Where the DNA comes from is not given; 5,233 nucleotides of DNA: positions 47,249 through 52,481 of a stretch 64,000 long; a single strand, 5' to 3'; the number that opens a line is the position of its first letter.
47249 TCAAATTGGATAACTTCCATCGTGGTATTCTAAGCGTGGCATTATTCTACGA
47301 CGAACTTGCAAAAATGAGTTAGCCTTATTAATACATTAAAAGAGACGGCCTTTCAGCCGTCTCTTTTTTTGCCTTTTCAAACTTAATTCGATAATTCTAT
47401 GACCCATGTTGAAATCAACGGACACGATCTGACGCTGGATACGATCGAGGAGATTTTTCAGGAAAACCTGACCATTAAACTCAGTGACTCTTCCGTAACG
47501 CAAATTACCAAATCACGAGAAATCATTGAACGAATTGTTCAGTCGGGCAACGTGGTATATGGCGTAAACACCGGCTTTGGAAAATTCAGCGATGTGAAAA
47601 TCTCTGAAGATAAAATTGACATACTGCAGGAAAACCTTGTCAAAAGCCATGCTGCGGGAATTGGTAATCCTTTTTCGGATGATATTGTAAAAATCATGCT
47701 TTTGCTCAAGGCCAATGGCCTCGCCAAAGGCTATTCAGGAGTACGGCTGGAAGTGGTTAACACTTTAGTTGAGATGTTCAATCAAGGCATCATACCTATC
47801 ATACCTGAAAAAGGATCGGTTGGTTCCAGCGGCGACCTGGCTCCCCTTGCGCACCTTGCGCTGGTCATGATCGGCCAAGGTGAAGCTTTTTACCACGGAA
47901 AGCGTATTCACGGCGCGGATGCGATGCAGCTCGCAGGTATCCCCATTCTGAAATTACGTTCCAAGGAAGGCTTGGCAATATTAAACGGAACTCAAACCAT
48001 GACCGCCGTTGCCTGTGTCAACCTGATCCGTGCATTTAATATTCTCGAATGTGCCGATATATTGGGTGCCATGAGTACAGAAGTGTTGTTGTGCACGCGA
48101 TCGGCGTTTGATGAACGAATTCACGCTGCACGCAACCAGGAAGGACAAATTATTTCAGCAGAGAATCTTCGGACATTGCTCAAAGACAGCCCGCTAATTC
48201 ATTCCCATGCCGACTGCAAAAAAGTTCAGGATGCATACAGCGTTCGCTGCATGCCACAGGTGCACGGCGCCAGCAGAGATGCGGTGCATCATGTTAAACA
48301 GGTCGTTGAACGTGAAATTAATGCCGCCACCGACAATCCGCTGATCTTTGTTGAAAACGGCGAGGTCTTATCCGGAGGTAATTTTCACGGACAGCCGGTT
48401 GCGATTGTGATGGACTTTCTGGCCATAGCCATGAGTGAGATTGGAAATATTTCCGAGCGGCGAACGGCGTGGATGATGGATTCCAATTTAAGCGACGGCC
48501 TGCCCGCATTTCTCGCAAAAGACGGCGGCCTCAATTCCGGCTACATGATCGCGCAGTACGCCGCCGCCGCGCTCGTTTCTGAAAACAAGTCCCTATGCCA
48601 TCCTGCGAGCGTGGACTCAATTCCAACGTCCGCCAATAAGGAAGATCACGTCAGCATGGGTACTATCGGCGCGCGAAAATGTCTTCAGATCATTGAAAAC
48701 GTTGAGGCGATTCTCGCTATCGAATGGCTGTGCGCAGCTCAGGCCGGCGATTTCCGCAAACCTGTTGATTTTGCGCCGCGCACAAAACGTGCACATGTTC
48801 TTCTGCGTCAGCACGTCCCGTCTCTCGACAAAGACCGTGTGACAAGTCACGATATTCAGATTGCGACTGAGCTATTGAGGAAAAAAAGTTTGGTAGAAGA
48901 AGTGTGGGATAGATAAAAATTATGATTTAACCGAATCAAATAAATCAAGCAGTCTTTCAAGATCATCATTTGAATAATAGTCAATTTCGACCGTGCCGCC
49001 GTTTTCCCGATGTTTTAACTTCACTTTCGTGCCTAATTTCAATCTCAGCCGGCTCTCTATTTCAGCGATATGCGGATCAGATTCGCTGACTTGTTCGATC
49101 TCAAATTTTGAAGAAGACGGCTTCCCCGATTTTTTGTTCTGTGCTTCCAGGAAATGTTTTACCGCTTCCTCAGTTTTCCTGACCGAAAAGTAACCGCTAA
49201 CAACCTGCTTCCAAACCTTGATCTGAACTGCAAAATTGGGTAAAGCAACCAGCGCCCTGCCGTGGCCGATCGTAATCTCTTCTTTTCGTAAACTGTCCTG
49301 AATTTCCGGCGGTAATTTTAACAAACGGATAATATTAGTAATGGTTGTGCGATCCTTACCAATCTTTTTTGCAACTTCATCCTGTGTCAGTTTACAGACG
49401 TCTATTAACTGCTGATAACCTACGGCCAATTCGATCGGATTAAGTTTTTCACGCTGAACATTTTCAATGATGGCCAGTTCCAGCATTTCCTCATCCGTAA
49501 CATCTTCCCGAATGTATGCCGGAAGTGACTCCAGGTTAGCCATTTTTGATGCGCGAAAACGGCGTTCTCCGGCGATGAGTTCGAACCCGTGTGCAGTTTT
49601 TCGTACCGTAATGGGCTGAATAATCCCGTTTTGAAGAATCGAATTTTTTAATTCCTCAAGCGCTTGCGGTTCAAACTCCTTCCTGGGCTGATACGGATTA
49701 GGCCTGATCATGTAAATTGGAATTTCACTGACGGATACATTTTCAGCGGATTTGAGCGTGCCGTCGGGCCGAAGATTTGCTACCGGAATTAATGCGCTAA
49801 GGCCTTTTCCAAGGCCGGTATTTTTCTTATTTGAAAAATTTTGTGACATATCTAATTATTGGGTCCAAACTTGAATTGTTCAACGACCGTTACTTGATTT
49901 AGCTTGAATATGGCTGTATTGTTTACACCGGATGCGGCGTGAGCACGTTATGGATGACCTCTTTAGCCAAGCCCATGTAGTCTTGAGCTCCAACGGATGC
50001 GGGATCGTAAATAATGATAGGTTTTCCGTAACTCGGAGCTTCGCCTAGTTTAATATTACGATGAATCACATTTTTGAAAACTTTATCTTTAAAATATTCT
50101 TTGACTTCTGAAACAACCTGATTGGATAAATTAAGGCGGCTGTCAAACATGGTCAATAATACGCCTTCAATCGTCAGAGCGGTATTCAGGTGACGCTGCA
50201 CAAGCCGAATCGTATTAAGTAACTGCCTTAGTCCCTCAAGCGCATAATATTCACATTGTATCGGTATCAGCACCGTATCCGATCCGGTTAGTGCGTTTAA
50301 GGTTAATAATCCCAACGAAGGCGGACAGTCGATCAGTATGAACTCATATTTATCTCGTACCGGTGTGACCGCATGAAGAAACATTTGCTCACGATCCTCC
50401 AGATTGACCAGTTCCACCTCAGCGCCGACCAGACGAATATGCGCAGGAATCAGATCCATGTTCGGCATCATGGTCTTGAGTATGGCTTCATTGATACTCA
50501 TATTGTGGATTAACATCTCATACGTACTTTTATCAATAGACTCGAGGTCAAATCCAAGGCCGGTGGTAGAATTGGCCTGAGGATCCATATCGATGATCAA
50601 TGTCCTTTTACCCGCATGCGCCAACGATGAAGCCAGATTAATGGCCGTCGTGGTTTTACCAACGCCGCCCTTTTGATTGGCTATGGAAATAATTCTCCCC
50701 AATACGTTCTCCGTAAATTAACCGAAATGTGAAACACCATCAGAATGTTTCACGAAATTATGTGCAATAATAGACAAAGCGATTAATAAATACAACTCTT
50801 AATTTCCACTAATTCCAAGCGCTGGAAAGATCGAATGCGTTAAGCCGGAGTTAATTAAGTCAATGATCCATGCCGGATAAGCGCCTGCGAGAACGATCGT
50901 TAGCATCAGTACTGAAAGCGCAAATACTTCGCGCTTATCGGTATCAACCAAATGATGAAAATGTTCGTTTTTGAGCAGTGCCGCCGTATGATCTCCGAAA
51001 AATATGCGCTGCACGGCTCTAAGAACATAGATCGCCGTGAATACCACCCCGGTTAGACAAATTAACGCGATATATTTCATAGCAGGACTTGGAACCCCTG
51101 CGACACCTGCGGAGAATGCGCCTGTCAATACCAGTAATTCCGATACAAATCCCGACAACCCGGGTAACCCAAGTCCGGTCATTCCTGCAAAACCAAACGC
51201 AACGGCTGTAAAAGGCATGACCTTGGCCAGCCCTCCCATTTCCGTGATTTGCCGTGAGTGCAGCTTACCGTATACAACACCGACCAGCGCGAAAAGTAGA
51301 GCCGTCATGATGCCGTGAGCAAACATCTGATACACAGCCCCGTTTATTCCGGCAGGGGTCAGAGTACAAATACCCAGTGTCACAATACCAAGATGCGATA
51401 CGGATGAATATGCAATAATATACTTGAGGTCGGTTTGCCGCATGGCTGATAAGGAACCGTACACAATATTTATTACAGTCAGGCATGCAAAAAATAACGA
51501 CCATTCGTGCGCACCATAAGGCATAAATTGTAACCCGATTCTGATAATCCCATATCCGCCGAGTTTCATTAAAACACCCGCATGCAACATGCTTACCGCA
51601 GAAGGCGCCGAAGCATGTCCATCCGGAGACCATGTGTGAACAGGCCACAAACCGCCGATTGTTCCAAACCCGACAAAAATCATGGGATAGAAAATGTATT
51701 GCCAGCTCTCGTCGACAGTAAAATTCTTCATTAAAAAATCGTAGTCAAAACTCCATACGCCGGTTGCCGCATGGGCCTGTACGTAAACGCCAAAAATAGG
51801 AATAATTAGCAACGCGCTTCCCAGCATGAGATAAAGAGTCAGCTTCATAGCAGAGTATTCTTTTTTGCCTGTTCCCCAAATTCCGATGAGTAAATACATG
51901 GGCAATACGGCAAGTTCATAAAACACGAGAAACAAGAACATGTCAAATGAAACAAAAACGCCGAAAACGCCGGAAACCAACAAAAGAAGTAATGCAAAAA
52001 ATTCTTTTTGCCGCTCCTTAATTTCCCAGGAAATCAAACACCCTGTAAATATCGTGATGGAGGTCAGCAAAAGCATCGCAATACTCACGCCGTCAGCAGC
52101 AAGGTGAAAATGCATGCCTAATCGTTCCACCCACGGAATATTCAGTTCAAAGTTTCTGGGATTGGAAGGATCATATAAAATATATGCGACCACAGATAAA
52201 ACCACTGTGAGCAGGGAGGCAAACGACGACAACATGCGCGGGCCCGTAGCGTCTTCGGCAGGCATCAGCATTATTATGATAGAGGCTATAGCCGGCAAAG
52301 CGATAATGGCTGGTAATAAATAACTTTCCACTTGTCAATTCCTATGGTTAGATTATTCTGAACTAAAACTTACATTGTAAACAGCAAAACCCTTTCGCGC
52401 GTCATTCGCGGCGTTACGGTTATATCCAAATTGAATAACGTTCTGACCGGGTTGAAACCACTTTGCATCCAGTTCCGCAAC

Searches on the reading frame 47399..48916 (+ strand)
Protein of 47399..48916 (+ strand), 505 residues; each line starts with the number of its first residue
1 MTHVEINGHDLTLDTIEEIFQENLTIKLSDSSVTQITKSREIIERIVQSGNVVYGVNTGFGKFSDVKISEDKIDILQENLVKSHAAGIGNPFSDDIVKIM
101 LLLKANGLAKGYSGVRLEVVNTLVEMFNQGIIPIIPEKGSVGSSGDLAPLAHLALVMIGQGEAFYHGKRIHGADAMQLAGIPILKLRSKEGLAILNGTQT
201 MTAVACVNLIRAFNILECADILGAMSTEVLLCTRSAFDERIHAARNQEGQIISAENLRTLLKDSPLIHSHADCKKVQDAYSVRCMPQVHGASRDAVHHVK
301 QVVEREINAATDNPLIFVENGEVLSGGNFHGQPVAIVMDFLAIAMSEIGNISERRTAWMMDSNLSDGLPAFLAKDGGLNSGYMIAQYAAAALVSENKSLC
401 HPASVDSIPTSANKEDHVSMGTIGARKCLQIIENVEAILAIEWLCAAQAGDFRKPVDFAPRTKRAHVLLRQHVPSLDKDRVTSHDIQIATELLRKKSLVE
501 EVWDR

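Call 4: search_protein_families(library=ncbifam, proteins=[window:47399-48916:+])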
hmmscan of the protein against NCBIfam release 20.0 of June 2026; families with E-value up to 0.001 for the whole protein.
window:47399-48916:+ (505 aa): 8 families
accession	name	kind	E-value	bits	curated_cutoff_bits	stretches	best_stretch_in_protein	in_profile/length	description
NF006871.0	PRK09367.1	subfamily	2.3e-218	725.9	524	1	2-500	2-499/505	histidine ammonia-lyase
TIGR01225.1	hutH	equivalog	2.4e-213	709.2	539.15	1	4-501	1-497/506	histidine ammonia-lyase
TIGR03832.1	Tyr_2_3_mutase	equivalog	1.6e-138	462.4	501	1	6-492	1-506/507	tyrosine 2,3-aminomutase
TIGR04475.1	Phe_D_beta_mut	equivalog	1.7e-132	442.7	800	1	7-484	5-500/510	phenylalanine aminomutase (D-beta-phenylalanine forming)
NF053541.1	FlxA_rubin_TAL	equivalog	4e-115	385.1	700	1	12-494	2-497/498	flexirubin biosynthesis tyrosine ammonia-lyase FlxA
NF041222.1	BagA_FevW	exception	5.9e-93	312.2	1000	1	5-499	2-520/529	bagremycin/ferroverdin biosynthesis tyrosine ammonia-lyase BagA/FevW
TIGR01226.1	phe_am_lyase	equivalog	1.8e-83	281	519.15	1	3-454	32-502/680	phenylalanine ammonia-lyase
TIGR04473.1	taxol_Phe_23mut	exception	1.2e-51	175.8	1250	1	41-454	67-498/687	phenylalanine aminomutase (L-beta-phenylalanine forming)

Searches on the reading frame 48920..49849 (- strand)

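Call 4: search_protein_families(library=ncbifam, proteins=[window:48920-49849:-])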
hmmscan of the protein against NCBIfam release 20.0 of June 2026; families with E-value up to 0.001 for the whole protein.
window:48920-49849:- (309 aa): 6 families
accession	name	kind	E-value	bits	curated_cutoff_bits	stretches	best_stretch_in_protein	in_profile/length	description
TIGR04285.1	nucleoid_noc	exception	2.7e-71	239.9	315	1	40-249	2-211/255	nucleoid occlusion protein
TIGR00180.1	parB_part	domain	1.8e-51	174.5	58.45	1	40-210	5-179/186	ParB/RepB/Spo0J family partition protein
TIGR03734.1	PRTRC_parB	hypoth_equivalog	4.2e-35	121.3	278.6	1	53-234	6-190/555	PRTRC system ParB family protein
NF010406.0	PRK13832.1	subfamily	2.3e-12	46.3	640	1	48-216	12-182/578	plasmid partitioning protein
TIGR03454.1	partition_RepB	equivalog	2.1e-11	43.8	201.5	1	36-178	60-202/325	plasmid partitioning protein RepB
NF010440.0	PRK13866.1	equivalog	0.00015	21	522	1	63-150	89-177/336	plasmid partitioning protein RepB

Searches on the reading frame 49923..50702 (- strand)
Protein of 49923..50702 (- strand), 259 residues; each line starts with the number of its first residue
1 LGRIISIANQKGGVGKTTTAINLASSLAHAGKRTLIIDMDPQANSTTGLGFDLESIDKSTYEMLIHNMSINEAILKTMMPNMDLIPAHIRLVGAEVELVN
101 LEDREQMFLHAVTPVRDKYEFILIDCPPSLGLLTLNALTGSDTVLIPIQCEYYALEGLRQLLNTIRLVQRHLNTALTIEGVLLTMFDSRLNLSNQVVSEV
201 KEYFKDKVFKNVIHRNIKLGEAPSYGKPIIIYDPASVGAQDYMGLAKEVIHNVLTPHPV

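Call 4: search_protein_families(library=ncbifam, proteins=[window:49923-50702:-])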
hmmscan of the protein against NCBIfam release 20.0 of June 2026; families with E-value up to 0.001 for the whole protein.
window:49923-50702:- (259 aa): 32 families (the best 25 are shown)
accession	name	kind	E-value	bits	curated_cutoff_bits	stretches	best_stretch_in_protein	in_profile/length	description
TIGR03453.1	partition_RepA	equivalog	2.9e-34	118.5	348.45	1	4-217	106-338/387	plasmid partitioning protein RepA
NF041283.1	PrgP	equivalog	1.1e-29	103.6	400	1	1-220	1-229/297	ParA superfamily DNA segregation protein PrgP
NF041546.1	ParA_partition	equivalog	1.5e-29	103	180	2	4-46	1-43/203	ParA family partition ATPase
TIGR01969.1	minD_arch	subfamily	5.2e-28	97.9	201.75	1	3-251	1-232/251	cell division ATPase MinD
TIGR03371.1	cellulose_yhjQ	equivalog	5.9e-23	81.6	157.85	1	4-251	3-243/246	cellulose biosynthesis protein BcsQ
NF010443.0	PRK13869.1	subfamily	4.4e-20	71.8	446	1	4-216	123-354/405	plasmid-partitioning protein RepA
NF010259.0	PRK13705.1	equivalog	1e-18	67.5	725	1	4-218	108-337/388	plasmid-partitioning protein SopA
TIGR01007.1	eps_fam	subfamily_domain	1.1e-16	61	108.05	1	4-128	19-137/204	polysaccharide biosynthesis tyrosine autokinase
TIGR01968.1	minD_bact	equivalog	2.6e-16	59.8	212.9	1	3-248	2-235/261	septum site-determining protein MinD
NF009701.0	PRK13230.1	subfamily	1.1e-12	47.6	350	1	10-85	8-85/291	nitrogenase reductase-like protein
TIGR03018.1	pepcterm_TyrKin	hypoth_equivalog_domain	1.5e-11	44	230.65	1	4-164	37-195/207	XrtA-associated tyrosine autokinase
TIGR01287.1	nifH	equivalog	3.6e-11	42.9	394.35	1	10-49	7-46/275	nitrogenase iron protein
NF008568.0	PRK11519.1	equivalog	6.8e-10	37.8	1068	1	7-183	531-695/720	tyrosine-protein kinase Wzc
NF033200.1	F430_CfbC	exception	2.1e-09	37.1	402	1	10-49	7-46/260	Ni-sirohydrochlorin a,c-diamide reductive cyclase ATP-dependent reductase subunit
NF008079.0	PRK10818.1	equivalog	3.3e-09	36.4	508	1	1-232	1-230/270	septum site-determining protein MinD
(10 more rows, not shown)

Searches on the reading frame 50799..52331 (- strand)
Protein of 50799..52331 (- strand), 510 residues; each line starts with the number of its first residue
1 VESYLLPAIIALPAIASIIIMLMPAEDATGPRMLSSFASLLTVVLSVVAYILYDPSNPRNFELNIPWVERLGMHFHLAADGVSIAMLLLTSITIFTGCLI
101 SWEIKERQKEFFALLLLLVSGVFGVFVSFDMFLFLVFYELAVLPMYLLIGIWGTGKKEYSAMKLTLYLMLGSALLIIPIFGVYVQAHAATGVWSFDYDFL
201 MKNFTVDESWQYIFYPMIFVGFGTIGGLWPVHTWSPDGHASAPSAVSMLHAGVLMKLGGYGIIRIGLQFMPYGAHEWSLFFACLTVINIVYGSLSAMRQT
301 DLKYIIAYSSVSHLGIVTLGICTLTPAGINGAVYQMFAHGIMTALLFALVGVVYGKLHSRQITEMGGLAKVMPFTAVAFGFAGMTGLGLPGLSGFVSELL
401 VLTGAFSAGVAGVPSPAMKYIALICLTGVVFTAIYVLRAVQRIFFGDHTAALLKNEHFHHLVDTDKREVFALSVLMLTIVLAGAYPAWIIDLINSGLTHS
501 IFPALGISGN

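Call 3: search_protein_families(library=pfam, proteins=[window:50799-52331:-])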
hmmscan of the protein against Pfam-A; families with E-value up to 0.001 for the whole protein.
window:50799-52331:- (510 aa): 1 family
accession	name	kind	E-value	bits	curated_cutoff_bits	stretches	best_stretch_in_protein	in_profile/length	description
PF00361.26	Proton_antipo_M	-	2.8e-64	217.6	21.5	1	129-410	2-280/294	NADH:quinone oxidoreductase/Mrp antiporter, TM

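Call 4: search_protein_families(library=ncbifam, proteins=[window:50799-52331:-])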
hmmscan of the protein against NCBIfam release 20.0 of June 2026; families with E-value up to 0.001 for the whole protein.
window:50799-52331:- (510 aa): 71 families (the best 25 are shown)
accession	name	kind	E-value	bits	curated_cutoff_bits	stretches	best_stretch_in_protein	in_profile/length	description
TIGR01972.1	NDH_I_M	subfamily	2.5e-138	461.8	263.8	1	7-497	2-479/486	NADH-quinone oxidoreductase subunit M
NF004499.0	PRK05846.1-3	equivalog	5.1e-112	375.1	585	1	4-497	5-481/502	NADH-quinone oxidoreductase subunit M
NF009212.0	PRK12561.1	subfamily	9.3e-108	361.2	645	1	5-495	8-490/531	NAD(P)H-quinone oxidoreductase subunit 4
NF004500.0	PRK05846.1-4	equivalog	4.2e-105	352.4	550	1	5-500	6-502/525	NADH-quinone oxidoreductase subunit M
NF002713.0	PRK02546.1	subfamily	7.4e-98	328.3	827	1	6-495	11-493/533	NAD(P)H-quinone oxidoreductase subunit 4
NF004501.0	PRK05846.1-5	subfamily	1.1e-97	327.9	598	1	4-497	5-480/492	NADH-quinone oxidoreductase subunit M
NF004505.0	PRK05846.2-5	equivalog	6.1e-95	318.9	700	1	4-496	3-477/508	NADH-quinone oxidoreductase subunit M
NF005060.0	PRK06473.1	equivalog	1.5e-94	317.6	747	1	6-492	2-473/500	NADH-quinone oxidoreductase subunit M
NF004498.0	PRK05846.1-1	equivalog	3.7e-94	316.3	614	1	5-497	2-493/509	NADH-quinone oxidoreductase subunit M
NF005611.0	PRK07363.1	equivalog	2.7e-87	293.4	764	1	6-496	2-477/501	NADH-quinone oxidoreductase subunit M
NF004506.0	PRK05846.2-6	equivalog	8.3e-86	289.2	789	1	11-494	12-483/493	NADH-quinone oxidoreductase subunit M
NF004502.0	PRK05846.2-1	equivalog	9.4e-77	258.8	791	1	1-486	1-483/500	NADH-quinone oxidoreductase subunit M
NF004504.0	PRK05846.2-3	equivalog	2.9e-75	254.2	785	1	6-493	12-486/499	NADH-quinone oxidoreductase subunit M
NF004503.0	PRK05846.2-2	subfamily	3.4e-57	194.8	720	1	12-493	9-482/490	NADH-quinone oxidoreductase subunit M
NF005086.0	PRK06521.1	equivalog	6.6e-53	180.2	667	1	12-495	14-501/669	hydrogenase 4 subunit B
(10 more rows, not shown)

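Call 94: find_homologous_proteins(query=window:50799-52331:-, max_evalue=1e-50)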
Query window:50799-52331:- (510 aa): 8000 proteins with E <= 1e-50 among 8000 candidates; the best 120 are listed.
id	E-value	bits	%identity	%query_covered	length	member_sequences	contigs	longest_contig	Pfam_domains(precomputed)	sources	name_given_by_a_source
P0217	0.0e+0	1055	93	100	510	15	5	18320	PF00361.26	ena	-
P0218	5.7e-288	974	86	99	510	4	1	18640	PF00361.26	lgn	-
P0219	1.2e-281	953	83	100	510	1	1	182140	PF00361.26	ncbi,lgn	-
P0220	9.4e-281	950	84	99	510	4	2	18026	PF00361.26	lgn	-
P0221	4.8e-270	915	80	100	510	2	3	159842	PF00361.26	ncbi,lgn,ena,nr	ncbi:MAG: NADH-quinone oxidoreductase subunit M [Bacteroidetes bacterium]|nr:NADH-quinone oxidoreduc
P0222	2.1e-204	698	48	85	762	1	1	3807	PF00361.26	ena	-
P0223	1.2e-179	617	84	64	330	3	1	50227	PF00361.26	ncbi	-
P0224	5.0e-159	549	57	95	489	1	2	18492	PF00361.26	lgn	-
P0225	1.0e-155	538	55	95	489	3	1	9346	PF00361.26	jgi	-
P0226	1.2e-153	531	55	96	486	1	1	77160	PF00361.26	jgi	-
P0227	6.7e-151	522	54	96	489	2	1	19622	PF00361.26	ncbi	-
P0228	7.7e-151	522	54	96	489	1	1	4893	PF00361.26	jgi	jgi:NADH-quinone oxidoreductase subunit M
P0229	3.9e-150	519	55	95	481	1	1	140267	PF00361.26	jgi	jgi:NADH-quinone oxidoreductase subunit M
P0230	1.5e-149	517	54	97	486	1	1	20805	PF00361.26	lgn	-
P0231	2.4e-149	517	54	96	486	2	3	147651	PF00361.26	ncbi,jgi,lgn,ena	-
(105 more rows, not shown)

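Call 95: find_encoding_contigs(protein=P0226, flank=10000, max_places=1)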
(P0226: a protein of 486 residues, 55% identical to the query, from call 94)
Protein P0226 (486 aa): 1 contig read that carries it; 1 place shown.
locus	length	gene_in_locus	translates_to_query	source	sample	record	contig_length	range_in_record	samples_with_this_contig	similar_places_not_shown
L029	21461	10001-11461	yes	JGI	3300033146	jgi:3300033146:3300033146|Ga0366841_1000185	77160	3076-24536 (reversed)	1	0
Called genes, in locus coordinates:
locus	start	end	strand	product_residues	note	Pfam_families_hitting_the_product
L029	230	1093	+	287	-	PF00763:THF_DHG_CYH, PF02882:THF_DHG_CYH_C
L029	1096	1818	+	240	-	PF18306:LDcluster4, PF03641:Lysine_decarbox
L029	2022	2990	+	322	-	PF00348:polyprenyl_synt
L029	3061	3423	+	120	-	PF00507:Oxidored_q4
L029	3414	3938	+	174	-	PF01058:Oxidored_q6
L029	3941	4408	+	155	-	PF00329:Complex1_30kDa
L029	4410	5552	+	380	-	PF00346:Complex1_49kDa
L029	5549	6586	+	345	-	PF00146:NADHdh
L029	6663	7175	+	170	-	PF13183:Fer4_8 (faint), PF13484:Fer4_16 (faint), PF13534:Fer4_17 (faint), PF13237:Fer4_10 (weak), PF12838:Fer4_7, PF13187:Fer4_9, PF14697:Fer4_21 (weak), PF00037:Fer4, +4 more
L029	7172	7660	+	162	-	PF00499:Oxidored_q3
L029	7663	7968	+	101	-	PF00420:Oxidored_q2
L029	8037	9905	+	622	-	PF00662:Proton_antipo_N, PF00361:Proton_antipo_M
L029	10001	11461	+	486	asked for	PF00361:Proton_antipo_M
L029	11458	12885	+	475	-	PF00361:Proton_antipo_M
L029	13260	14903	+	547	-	PF17203:sCache_3_2, PF00672:HAMP, PF07228:SpoIIE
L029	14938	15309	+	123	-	PF01740:STAS, PF13466:STAS_2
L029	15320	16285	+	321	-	PF22494:choice_anch_I (faint)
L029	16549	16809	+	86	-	-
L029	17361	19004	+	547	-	PF13231:PMT_2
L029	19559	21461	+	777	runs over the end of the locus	PF13567:DUF4131, PF03772:Competence, PF00753:Lactamase_B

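Call 96: find_encoding_contigs(protein=P0231, flank=10000, max_places=1)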
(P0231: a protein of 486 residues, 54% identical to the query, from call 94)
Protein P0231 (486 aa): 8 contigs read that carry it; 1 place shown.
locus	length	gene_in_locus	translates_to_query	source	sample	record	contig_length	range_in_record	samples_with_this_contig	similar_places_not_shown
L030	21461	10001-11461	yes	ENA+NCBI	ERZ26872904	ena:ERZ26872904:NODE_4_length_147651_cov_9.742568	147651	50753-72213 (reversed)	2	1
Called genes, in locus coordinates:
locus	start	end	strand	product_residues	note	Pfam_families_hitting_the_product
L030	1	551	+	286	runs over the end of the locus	PF00763:THF_DHG_CYH, PF02882:THF_DHG_CYH_C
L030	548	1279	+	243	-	PF18306:LDcluster4, PF03641:Lysine_decarbox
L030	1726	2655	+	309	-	PF00348:polyprenyl_synt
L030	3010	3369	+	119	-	PF00507:Oxidored_q4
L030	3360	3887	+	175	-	PF01058:Oxidored_q6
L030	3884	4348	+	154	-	PF00329:Complex1_30kDa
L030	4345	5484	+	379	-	PF00346:Complex1_49kDa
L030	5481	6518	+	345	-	PF00146:NADHdh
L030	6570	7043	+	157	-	PF13484:Fer4_16 (faint), PF13183:Fer4_8 (faint), PF13534:Fer4_17 (faint), PF13237:Fer4_10 (weak), PF14697:Fer4_21 (weak), PF12838:Fer4_7, PF13187:Fer4_9, PF00037:Fer4, +4 more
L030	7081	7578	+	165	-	PF00499:Oxidored_q3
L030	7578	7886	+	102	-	PF00420:Oxidored_q2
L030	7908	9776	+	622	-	PF00662:Proton_antipo_N, PF00361:Proton_antipo_M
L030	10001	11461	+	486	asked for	PF00361:Proton_antipo_M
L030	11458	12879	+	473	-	PF00361:Proton_antipo_M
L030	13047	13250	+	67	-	-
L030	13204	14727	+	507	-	PF17203:sCache_3_2, PF00672:HAMP, PF07228:SpoIIE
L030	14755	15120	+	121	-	PF01740:STAS, PF13466:STAS_2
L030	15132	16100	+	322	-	PF22494:choice_anch_I (weak)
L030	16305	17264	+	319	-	PF13581:HATPase_c_2 (weak)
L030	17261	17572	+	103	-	PF14213:DUF4325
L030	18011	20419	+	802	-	PF13567:DUF4131, PF03772:Competence, PF00753:Lactamase_B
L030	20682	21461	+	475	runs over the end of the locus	PF13424:TPR_12 (faint), PF00515:TPR_1 (faint), PF13414:TPR_11 (faint), PF13428:TPR_14 (faint), PF13432:TPR_16 (faint), PF14559:TPR_19 (faint), PF23558:TPR_P4H (faint), PF07719:TPR_2 (weak)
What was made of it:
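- On Canonical 11-subunit nuo operon (nuoABCDHIJKLMN): The outgroups L029 and L030 have contiguous L-M-N (calls 95, 96).
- The outgroup operons L029 and L030 are canonical nuoABCDHIJKLMN with nuoL and nuoM adjacent (calls 94-96).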
